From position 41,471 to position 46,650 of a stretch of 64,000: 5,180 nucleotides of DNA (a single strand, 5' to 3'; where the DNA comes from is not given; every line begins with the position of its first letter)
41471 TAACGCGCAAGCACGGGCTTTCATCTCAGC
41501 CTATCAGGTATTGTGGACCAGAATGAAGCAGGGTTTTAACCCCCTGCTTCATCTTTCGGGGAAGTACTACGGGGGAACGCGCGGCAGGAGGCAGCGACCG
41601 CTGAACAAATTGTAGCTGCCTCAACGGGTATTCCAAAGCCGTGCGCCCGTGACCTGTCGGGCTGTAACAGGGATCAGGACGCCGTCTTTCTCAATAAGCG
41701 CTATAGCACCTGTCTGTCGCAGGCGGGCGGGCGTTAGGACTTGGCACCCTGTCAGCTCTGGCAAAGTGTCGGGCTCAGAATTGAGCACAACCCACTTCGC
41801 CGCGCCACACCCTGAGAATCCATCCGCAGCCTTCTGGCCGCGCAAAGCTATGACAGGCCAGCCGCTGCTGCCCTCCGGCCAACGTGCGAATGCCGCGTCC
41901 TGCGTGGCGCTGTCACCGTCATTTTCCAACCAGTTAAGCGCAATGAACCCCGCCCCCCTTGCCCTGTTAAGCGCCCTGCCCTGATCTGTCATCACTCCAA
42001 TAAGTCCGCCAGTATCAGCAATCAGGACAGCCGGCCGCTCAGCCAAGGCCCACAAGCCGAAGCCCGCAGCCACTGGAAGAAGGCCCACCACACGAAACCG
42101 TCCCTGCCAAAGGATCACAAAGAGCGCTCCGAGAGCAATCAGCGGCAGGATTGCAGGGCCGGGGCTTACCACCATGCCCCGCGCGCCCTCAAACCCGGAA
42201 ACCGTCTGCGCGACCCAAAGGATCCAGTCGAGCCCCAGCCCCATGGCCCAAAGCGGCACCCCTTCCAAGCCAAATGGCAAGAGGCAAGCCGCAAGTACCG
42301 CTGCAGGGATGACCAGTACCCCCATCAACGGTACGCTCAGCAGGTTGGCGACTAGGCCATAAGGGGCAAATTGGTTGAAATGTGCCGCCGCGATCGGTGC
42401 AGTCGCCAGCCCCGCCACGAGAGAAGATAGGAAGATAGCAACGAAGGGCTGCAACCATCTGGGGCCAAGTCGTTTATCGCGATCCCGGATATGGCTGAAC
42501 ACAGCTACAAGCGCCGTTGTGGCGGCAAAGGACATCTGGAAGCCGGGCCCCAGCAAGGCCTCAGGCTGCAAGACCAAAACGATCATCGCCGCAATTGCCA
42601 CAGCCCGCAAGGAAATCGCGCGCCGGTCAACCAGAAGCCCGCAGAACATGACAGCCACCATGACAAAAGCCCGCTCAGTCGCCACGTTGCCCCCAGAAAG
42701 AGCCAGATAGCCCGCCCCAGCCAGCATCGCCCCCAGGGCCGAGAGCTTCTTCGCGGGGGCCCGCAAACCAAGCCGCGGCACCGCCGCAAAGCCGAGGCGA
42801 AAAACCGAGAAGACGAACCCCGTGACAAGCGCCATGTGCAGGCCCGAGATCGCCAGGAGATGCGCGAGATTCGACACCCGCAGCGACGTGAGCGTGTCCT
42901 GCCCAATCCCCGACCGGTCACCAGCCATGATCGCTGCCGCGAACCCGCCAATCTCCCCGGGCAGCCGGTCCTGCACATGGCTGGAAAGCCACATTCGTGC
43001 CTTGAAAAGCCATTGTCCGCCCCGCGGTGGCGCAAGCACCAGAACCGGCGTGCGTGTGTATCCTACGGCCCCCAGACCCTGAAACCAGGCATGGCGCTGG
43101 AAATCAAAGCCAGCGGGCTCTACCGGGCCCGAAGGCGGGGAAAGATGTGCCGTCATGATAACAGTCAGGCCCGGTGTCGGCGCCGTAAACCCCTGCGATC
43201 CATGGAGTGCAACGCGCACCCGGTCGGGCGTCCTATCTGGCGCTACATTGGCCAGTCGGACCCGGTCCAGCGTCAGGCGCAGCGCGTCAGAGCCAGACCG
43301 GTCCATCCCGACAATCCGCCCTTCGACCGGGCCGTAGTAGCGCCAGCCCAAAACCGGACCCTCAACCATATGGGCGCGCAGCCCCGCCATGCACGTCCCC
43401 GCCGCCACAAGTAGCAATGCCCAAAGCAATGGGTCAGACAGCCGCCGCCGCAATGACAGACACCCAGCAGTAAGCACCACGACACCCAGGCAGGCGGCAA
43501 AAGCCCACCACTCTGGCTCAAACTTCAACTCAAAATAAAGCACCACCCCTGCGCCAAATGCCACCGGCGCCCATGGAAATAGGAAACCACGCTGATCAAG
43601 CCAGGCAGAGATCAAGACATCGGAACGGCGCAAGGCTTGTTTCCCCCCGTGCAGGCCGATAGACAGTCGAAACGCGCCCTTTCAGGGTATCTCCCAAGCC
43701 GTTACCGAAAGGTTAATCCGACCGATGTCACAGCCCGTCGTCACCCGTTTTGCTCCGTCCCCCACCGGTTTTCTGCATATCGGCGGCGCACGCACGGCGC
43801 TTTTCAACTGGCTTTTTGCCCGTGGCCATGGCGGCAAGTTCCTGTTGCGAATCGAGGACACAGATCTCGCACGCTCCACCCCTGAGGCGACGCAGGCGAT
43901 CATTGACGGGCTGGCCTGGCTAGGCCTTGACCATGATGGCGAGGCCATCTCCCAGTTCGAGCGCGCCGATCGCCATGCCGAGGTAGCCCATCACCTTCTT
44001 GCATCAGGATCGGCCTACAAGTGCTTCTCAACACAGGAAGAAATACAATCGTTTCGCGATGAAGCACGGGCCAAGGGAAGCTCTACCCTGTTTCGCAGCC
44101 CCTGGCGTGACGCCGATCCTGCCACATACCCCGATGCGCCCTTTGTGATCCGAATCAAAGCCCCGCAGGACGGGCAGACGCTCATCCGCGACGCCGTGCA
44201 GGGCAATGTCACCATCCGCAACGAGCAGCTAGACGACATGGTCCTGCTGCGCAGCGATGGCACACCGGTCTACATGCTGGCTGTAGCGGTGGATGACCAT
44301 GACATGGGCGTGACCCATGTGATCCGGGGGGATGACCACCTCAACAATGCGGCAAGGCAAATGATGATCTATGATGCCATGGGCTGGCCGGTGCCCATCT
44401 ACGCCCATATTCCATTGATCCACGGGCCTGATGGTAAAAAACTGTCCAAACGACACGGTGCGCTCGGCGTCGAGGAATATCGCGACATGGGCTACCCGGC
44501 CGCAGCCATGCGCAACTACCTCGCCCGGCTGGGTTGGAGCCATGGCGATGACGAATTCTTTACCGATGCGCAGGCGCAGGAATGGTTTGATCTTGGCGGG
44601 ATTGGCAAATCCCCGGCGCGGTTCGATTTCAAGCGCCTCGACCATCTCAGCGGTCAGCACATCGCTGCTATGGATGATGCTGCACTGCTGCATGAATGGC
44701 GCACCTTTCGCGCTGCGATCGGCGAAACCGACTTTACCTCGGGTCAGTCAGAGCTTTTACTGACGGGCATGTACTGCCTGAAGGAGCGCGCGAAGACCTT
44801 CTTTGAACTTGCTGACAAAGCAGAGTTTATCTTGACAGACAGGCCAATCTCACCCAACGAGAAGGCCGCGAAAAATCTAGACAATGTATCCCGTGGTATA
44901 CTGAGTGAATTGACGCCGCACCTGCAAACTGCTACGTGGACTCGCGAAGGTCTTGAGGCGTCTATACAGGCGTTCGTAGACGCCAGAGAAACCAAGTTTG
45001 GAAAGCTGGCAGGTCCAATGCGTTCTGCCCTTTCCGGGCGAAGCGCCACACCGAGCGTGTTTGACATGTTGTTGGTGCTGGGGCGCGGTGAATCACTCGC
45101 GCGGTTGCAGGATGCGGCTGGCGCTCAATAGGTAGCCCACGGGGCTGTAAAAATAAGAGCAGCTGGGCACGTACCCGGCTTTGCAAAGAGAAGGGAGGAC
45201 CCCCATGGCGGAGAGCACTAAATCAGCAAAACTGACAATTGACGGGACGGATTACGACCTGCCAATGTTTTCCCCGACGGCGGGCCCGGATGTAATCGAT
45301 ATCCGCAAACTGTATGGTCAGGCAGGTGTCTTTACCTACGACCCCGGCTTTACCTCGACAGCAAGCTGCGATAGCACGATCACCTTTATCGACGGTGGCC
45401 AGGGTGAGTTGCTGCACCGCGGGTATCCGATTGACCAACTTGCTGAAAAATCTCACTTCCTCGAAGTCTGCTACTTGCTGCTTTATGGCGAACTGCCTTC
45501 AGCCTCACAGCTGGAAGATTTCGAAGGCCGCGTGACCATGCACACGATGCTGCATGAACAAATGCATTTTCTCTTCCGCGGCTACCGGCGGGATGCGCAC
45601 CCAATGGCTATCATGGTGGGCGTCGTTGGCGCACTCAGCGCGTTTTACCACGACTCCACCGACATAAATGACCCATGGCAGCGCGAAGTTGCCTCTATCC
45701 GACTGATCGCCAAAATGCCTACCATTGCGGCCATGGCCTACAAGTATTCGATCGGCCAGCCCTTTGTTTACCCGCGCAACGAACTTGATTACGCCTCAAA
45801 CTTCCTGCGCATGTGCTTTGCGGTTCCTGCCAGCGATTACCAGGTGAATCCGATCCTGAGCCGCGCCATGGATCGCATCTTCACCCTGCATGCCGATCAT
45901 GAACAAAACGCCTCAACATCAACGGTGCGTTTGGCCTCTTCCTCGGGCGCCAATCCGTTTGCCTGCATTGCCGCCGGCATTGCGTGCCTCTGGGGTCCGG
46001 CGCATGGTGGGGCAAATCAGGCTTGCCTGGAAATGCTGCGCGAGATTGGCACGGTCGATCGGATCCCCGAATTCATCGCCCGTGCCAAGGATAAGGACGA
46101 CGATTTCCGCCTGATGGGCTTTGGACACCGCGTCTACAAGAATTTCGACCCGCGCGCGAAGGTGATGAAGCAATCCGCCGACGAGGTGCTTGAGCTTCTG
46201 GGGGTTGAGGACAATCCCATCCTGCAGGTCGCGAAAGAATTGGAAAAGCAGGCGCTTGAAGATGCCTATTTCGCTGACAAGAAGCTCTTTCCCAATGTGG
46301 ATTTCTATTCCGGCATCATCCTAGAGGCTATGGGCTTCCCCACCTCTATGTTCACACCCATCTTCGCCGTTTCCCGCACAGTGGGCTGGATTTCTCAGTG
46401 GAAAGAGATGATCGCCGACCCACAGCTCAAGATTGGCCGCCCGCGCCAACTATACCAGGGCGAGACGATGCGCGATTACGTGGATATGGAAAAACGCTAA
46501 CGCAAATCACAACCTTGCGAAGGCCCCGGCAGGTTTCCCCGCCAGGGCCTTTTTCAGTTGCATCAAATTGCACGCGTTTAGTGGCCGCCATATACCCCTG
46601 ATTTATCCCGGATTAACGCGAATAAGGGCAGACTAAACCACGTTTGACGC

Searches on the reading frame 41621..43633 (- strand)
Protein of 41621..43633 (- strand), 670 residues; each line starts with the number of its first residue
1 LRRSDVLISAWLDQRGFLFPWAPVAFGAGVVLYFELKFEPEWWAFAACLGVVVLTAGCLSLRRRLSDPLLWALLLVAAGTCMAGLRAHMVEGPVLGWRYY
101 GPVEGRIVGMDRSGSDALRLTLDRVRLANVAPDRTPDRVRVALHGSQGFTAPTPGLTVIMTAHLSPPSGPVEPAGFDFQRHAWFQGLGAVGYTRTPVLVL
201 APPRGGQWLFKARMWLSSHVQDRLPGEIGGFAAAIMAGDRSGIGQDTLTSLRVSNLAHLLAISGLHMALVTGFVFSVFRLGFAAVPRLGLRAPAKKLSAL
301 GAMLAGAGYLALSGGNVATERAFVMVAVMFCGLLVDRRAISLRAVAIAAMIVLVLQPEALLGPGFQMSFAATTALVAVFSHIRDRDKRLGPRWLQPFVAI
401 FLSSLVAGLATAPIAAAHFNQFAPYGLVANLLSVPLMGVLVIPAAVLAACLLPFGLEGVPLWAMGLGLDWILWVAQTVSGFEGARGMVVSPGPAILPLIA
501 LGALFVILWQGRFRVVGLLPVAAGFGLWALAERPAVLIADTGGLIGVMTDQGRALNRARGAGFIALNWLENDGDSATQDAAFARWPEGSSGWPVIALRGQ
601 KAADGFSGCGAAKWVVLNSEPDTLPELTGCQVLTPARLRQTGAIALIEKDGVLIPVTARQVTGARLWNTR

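Call 76: search_protein_families(library=pfam, proteins=[window:41621-43633:-], max_evalue=0.00001)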
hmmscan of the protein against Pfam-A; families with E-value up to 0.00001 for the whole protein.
window:41621-43633:- (670 aa): 2 families
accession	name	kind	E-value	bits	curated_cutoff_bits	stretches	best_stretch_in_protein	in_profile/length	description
PF03772.21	Competence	-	1.2e-63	215.4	23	1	236-512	2-269/270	Competence protein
PF13567.11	DUF4131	-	9.9e-13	48.5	31.6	1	42-197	5-163/165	Domain of unknown function (DUF4131)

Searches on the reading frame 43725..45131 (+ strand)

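Call 76: search_protein_families(library=pfam, proteins=[window:43725-45131:+], max_evalue=0.00001)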
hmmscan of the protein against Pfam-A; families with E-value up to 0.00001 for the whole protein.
window:43725-45131:+ (468 aa): 2 families
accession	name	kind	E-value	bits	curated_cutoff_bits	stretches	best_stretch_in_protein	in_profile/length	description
PF00749.27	tRNA-synt_1c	-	9.7e-92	307.7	23.4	1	5-306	2-313/314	tRNA synthetases class I (E and Q), catalytic domain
PF19269.4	Anticodon_2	-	1.9e-28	100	23.6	1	340-464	11-140/141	Anticodon binding domain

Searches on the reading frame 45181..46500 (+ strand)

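Call 76: search_protein_families(library=pfam, proteins=[window:45181-46500:+], max_evalue=0.00001)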
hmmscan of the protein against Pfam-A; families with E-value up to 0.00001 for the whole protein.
window:45181-46500:+ (439 aa): 1 family
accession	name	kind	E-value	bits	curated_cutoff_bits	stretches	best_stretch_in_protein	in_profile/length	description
PF00285.26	Citrate_synt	-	2.2e-136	455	27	1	56-422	1-357/357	Citrate synthase, C-terminal domain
